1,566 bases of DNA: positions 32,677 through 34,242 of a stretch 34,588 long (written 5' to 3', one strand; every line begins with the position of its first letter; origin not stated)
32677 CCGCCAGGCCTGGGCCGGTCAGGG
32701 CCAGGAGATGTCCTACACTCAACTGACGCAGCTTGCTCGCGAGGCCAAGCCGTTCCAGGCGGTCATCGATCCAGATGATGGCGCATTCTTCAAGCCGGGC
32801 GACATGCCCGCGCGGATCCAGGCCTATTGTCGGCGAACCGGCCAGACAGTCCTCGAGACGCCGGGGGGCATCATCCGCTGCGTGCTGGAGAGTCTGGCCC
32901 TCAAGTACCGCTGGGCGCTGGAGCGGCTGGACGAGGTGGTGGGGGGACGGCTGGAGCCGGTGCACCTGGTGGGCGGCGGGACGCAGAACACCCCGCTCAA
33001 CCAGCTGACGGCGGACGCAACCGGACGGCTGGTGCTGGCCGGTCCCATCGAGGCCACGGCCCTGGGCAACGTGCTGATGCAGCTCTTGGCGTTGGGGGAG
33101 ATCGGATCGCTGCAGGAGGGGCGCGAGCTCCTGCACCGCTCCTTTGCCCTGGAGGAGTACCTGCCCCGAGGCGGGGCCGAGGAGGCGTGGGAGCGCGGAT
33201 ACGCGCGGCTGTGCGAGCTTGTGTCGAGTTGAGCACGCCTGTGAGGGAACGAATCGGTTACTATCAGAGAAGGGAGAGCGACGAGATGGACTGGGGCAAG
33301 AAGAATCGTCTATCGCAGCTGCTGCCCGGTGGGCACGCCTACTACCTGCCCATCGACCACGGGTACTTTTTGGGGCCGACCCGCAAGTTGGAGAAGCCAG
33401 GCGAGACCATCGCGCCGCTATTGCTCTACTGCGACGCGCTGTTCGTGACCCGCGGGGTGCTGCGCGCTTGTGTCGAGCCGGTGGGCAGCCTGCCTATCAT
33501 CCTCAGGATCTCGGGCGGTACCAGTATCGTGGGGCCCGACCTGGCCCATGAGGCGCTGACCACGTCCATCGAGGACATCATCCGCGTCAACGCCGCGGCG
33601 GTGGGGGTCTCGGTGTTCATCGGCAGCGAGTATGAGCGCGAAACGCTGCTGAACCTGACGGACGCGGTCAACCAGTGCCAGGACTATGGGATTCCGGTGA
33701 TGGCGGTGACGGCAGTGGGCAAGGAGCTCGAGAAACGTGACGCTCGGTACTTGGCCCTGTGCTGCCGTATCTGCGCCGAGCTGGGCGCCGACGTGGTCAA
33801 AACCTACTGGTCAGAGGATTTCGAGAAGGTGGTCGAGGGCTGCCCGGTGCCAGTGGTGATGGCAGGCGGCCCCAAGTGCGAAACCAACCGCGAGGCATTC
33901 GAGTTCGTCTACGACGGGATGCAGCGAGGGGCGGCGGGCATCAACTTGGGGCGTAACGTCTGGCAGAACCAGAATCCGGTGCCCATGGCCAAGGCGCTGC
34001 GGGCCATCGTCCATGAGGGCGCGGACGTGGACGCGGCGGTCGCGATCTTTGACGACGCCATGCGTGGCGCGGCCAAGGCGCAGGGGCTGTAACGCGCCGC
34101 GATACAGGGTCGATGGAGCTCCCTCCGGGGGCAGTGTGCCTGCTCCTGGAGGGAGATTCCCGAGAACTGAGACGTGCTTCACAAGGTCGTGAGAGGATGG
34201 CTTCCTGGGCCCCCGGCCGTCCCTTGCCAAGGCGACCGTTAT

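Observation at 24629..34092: RuBisCO-like protein in an operon with FGGY kinase, XI-like isomerase, SDR, LsrF-type thiolase and acetoin-dehydrogenase-type E1/E2: candidate undescribed sugar-cleavage pathway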

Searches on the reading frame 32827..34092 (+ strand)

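Call 3: search_protein_families(library=pfam, proteins=[window:32827-34092:+], max_evalue=0.01)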
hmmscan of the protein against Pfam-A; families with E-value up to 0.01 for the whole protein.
window:32827-34092:+ (421 aa): 1 family
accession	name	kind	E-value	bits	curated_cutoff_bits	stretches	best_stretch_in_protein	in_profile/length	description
PF01791.15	DeoC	-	3.3e-27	96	23.8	1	174-380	4-228/229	DeoC/LacD family aldolase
